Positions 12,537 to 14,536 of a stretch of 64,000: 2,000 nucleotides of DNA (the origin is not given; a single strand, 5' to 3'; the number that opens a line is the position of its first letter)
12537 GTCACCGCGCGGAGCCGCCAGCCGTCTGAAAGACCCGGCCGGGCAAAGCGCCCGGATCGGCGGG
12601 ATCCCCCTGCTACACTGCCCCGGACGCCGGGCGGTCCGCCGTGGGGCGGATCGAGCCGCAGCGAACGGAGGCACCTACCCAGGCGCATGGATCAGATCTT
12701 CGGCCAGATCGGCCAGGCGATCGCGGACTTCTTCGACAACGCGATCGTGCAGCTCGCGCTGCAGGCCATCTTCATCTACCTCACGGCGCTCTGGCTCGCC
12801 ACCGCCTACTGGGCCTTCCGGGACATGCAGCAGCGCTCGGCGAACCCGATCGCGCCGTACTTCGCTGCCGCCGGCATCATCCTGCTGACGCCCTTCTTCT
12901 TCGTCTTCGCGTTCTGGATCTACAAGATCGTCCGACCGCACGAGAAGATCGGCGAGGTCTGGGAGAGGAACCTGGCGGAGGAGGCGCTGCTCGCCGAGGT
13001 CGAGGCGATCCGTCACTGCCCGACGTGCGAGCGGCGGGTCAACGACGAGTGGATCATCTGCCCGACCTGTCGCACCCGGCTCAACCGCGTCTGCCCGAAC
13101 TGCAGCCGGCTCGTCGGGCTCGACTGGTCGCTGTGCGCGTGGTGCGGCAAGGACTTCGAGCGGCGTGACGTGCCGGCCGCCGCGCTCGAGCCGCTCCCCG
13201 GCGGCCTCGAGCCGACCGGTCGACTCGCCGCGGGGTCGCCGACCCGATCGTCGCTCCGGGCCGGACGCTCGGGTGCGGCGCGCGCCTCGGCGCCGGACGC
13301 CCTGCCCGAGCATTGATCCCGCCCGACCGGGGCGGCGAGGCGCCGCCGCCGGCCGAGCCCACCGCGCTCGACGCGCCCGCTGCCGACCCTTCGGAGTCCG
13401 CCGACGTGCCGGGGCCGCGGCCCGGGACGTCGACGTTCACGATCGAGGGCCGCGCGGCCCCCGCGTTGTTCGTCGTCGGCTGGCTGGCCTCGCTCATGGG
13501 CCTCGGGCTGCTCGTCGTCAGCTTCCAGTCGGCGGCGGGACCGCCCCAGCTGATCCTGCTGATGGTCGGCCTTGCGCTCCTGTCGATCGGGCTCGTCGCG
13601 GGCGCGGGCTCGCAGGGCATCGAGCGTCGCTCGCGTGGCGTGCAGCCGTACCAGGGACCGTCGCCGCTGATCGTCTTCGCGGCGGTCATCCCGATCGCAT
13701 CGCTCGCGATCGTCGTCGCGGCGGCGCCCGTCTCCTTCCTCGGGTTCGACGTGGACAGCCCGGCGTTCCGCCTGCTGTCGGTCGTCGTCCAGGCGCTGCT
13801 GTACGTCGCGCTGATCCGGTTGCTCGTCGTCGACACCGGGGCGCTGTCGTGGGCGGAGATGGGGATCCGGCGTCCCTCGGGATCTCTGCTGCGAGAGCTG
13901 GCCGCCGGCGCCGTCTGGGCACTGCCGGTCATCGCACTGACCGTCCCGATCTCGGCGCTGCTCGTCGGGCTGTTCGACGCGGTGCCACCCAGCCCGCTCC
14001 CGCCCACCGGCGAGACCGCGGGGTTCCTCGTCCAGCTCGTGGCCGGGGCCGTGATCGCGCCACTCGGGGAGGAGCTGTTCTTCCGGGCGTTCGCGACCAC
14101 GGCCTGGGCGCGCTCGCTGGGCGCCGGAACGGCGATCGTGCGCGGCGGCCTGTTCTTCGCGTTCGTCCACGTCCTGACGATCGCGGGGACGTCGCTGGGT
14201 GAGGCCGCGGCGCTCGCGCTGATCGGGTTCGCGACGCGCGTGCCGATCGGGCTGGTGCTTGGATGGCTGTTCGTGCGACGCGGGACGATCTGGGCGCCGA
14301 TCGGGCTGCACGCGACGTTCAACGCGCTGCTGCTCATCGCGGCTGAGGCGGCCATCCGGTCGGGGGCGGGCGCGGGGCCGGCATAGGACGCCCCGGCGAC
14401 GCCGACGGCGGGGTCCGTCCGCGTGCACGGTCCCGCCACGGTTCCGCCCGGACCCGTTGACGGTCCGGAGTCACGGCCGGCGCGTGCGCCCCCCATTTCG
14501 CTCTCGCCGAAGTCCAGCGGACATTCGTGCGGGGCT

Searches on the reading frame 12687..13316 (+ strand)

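Call 40: search_protein_families(library=pfam, proteins=[window:12687-13316:+], max_evalue=0.00001)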
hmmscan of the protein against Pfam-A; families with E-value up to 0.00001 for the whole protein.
window:12687-13316:+ (209 aa): 1 family
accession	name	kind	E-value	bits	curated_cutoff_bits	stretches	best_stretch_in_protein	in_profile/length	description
PF12773.13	DZR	-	1e-09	38.8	27.3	1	111-154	1-45/45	Double zinc ribbon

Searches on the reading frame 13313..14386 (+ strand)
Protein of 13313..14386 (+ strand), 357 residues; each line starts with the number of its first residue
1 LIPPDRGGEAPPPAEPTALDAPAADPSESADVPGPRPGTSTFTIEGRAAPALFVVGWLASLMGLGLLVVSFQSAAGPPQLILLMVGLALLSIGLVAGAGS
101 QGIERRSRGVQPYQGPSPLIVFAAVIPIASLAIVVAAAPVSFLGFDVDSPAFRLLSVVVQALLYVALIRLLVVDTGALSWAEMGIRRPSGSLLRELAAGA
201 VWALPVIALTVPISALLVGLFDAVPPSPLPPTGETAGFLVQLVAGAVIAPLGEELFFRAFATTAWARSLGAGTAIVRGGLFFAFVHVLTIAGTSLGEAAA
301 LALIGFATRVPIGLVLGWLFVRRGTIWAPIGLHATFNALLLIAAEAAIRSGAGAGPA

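Call 40: search_protein_families(library=pfam, proteins=[window:13313-14386:+], max_evalue=0.00001)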
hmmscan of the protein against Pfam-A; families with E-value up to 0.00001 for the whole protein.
window:13313-14386:+ (357 aa): 1 family
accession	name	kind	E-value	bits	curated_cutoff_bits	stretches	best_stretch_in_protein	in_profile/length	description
PF02517.21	Rce1-like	-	1.1e-16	61.3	22.4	1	237-339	3-93/93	Type II CAAX prenyl endopeptidase Rce1-like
